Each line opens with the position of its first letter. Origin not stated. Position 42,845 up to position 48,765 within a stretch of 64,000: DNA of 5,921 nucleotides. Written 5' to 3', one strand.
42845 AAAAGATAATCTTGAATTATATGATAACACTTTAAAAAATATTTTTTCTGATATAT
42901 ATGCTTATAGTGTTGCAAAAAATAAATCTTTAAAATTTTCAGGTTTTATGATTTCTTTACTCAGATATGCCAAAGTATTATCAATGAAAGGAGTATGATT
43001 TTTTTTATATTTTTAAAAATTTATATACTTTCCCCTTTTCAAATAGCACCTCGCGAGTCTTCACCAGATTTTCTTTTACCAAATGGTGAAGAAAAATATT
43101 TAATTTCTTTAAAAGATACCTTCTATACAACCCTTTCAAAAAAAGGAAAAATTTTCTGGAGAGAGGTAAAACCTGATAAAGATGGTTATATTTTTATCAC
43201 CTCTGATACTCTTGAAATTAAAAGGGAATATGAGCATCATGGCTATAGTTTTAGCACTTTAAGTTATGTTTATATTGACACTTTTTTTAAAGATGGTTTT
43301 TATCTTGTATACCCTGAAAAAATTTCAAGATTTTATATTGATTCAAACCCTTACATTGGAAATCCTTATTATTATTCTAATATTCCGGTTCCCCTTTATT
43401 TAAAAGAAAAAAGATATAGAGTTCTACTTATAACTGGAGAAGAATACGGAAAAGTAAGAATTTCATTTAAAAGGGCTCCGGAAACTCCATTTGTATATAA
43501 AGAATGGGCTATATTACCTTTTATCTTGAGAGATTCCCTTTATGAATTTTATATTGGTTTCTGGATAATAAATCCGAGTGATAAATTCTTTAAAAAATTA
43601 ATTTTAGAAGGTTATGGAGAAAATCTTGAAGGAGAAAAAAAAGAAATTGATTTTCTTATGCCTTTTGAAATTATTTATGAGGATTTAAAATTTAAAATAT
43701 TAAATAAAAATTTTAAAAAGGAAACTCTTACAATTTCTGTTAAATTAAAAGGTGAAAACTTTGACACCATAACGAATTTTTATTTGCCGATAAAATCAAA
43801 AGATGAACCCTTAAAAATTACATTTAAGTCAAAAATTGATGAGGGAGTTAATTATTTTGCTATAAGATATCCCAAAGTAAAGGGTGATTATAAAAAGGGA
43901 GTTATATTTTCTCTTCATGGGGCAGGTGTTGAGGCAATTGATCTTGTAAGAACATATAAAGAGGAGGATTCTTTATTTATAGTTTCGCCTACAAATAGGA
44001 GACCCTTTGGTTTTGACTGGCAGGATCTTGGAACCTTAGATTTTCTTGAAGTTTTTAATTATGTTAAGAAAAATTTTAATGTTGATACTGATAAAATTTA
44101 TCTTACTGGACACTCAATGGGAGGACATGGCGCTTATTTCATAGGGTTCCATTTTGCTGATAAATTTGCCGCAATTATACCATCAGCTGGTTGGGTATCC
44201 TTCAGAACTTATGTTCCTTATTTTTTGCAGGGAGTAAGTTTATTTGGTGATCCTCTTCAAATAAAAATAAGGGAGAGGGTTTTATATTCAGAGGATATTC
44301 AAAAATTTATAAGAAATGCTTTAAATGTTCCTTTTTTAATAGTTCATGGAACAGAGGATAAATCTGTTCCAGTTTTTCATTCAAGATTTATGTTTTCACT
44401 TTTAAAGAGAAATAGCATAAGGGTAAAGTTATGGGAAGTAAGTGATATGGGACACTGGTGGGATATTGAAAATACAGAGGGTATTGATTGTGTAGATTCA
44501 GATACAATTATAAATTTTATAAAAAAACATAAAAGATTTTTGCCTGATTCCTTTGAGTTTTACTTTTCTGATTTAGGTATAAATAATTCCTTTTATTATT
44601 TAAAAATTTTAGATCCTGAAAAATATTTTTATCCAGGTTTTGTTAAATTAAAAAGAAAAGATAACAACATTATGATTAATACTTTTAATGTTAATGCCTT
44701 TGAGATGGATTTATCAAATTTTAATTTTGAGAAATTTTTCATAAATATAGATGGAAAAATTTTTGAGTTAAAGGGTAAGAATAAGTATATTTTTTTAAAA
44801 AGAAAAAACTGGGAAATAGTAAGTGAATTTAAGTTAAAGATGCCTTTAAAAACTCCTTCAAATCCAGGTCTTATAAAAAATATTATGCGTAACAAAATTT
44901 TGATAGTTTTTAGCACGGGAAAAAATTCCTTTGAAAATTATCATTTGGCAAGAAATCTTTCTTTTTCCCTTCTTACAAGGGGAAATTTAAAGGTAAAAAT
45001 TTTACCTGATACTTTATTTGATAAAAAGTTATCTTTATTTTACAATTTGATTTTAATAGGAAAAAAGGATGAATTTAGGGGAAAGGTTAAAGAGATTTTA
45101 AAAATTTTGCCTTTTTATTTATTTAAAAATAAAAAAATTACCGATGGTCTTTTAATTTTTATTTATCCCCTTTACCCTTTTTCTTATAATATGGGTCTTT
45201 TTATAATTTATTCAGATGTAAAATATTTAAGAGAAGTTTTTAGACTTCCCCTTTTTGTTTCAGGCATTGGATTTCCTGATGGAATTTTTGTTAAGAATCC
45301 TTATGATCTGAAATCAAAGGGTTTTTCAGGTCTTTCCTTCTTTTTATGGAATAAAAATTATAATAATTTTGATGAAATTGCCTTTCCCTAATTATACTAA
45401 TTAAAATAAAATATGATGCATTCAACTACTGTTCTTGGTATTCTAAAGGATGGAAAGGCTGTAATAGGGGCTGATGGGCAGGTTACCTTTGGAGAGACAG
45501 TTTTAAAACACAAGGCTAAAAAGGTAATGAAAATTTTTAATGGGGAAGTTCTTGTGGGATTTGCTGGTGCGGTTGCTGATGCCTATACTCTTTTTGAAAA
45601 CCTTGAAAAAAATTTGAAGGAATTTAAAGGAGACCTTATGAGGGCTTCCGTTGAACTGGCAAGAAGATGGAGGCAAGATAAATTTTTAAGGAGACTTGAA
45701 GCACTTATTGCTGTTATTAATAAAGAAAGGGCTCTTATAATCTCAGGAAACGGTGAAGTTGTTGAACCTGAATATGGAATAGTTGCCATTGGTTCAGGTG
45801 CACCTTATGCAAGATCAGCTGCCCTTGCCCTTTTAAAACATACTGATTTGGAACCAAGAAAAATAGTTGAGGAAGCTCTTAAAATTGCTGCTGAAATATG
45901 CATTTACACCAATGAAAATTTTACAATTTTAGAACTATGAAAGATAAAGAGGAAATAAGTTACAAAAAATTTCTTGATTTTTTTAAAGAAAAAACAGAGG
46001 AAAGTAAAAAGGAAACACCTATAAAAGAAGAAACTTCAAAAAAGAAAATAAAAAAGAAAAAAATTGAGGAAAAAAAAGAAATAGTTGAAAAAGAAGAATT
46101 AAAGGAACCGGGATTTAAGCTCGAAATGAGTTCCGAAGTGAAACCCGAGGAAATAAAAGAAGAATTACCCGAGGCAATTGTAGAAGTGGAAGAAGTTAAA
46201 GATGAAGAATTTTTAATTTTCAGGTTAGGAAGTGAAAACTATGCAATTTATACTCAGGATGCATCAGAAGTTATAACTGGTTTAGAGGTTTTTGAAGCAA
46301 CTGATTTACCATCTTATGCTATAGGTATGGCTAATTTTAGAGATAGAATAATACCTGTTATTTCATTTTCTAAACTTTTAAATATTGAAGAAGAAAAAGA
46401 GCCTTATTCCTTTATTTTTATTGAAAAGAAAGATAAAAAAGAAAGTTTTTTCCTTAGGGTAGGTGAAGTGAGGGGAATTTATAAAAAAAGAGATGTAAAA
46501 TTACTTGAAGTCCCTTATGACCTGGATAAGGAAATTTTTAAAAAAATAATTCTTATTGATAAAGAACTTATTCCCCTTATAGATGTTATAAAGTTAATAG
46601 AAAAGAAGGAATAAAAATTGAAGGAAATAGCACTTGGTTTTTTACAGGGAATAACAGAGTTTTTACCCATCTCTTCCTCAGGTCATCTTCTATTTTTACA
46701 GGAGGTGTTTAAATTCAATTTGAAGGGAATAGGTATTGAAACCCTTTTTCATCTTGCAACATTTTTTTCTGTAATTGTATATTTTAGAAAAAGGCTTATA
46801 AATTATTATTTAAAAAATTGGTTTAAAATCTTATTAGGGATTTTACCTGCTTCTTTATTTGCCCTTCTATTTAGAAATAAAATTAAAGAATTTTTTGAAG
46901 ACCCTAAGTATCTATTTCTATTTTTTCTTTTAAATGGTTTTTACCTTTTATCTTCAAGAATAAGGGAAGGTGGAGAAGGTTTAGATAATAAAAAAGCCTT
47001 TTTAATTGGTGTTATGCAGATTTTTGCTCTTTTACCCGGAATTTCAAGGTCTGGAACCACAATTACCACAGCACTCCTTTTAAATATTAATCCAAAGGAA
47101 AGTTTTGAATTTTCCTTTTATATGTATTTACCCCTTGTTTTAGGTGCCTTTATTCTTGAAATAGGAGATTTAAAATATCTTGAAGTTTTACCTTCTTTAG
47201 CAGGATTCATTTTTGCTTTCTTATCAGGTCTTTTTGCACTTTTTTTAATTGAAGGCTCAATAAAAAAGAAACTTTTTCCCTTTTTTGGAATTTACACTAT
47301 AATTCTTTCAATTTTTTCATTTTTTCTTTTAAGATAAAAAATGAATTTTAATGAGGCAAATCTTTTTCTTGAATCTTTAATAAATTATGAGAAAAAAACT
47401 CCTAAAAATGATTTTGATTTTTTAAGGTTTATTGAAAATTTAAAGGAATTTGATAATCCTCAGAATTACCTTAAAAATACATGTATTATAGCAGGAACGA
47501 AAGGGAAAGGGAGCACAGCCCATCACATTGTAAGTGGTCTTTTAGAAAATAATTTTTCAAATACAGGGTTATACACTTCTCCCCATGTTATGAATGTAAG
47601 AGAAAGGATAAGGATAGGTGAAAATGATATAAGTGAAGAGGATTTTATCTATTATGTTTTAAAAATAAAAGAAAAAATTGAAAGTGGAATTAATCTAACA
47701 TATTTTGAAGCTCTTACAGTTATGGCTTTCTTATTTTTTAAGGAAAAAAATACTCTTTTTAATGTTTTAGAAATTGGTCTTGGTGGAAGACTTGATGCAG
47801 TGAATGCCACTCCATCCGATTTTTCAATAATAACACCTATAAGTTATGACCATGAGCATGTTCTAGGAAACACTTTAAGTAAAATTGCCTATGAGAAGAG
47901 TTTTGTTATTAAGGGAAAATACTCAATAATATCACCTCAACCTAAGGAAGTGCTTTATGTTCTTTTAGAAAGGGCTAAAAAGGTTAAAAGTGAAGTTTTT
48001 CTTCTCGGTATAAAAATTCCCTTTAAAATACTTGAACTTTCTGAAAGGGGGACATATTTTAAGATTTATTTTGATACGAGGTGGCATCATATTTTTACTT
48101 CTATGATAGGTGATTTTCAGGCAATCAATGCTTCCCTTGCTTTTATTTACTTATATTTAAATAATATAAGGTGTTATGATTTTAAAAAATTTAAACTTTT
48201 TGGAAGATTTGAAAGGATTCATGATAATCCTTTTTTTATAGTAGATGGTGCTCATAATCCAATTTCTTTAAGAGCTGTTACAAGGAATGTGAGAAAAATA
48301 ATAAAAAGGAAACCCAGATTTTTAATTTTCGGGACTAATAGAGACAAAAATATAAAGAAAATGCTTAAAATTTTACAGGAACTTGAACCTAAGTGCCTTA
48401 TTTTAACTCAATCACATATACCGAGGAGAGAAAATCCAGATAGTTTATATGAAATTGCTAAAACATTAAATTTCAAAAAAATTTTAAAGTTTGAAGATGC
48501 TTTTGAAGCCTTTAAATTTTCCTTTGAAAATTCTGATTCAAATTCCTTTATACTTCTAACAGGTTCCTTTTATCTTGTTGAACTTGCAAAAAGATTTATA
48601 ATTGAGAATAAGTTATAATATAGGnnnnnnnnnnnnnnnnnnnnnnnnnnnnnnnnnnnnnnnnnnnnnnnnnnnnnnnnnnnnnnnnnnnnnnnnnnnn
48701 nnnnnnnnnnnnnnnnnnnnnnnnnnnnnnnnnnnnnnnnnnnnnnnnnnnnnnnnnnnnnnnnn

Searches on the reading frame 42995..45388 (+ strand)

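Call 50: search_protein_families(library=pfam, proteins=[window:42995-45388:+], max_evalue=0.001)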
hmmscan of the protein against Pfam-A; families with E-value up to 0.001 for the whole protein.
window:42995-45388:+ (798 aa): 5 families
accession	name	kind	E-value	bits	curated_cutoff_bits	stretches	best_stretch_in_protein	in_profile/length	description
PF00326.27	Peptidase_S9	-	8e-16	58.6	22.6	1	342-494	40-194/213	Prolyl oligopeptidase family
PF20434.5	BD-FAE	-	1.3e-07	31.8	26.8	0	359-386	82-109/215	BD-FAE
PF12146.15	Hydrolase_4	-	2.7e-07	30.6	27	0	349-410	61-119/239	Serine aminopeptidase, S33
PF00756.26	Esterase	-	6.8e-06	26.5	22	1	352-404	101-153/251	Putative esterase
PF00561.26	Abhydrolase_1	-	1.5e-05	25.2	25.8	0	440-488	195-239/245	alpha/beta hydrolase fold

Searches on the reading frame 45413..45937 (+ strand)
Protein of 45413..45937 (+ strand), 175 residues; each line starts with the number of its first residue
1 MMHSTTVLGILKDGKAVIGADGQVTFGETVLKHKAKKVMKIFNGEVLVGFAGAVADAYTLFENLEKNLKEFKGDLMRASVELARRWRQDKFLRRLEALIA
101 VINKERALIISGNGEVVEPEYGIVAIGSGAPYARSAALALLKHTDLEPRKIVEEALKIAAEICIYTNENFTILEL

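Call 50: search_protein_families(library=pfam, proteins=[window:45413-45937:+], max_evalue=0.001)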
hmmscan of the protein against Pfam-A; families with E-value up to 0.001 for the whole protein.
window:45413-45937:+ (175 aa): 1 family
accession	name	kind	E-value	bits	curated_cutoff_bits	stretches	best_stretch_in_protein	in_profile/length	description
PF00227.31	Proteasome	-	7.7e-27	94.6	22.4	1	1-173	1-187/189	Proteasome subunit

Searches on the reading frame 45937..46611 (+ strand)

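Call 50: search_protein_families(library=pfam, proteins=[window:45937-46611:+], max_evalue=0.001)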
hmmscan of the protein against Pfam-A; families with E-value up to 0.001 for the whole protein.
window:45937-46611:+ (225 aa): 1 family
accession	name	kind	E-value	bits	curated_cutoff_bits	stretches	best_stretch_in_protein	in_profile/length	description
PF01584.24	CheW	-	1.5e-15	57.5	23.5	1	91-224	1-137/138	CheW-like domain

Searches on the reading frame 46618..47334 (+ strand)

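Call 50: search_protein_families(library=pfam, proteins=[window:46618-47334:+], max_evalue=0.001)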
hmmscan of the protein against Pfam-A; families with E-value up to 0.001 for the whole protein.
window:46618-47334:+ (239 aa): 1 family
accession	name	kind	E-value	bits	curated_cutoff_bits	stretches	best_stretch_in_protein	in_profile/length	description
PF02673.24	BacA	-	9.3e-56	189.8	33.4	1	4-232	2-256/257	Bacitracin resistance protein BacA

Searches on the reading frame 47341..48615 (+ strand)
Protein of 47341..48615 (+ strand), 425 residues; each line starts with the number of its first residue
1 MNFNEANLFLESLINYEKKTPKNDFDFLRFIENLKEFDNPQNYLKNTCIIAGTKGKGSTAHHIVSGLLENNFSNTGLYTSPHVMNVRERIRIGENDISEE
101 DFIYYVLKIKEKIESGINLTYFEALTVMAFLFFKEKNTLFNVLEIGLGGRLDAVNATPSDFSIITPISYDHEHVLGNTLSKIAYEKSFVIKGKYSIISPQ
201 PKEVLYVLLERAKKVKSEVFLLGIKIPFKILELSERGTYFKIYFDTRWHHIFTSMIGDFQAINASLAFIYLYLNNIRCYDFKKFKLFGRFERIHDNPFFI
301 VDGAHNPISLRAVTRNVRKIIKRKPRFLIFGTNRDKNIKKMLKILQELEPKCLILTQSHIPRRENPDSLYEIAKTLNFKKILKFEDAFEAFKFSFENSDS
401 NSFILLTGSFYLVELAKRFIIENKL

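Call 17: search_protein_families(library=pfam, proteins=[window:47341-48615:+], max_evalue=0.01)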
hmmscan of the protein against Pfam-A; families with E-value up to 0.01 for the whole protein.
window:47341-48615:+ (425 aa): 2 families
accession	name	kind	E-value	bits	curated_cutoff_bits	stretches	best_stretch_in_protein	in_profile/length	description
PF02875.26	Mur_ligase_C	-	6e-15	56.6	28.4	1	288-410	1-127/127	Mur ligase, glutamate ligase domain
PF08245.18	Mur_ligase_M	-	6e-09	36.6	24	1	50-269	1-198/200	Mur ligase middle domain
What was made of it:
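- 47341..48618 (+): Upstream neighbour: Mur-ligase-family (FolC-type) gene, 6-nt gap. Not conserved next to the fusion in other lineages. Pfam Mur_ligase_M/C (call 17).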
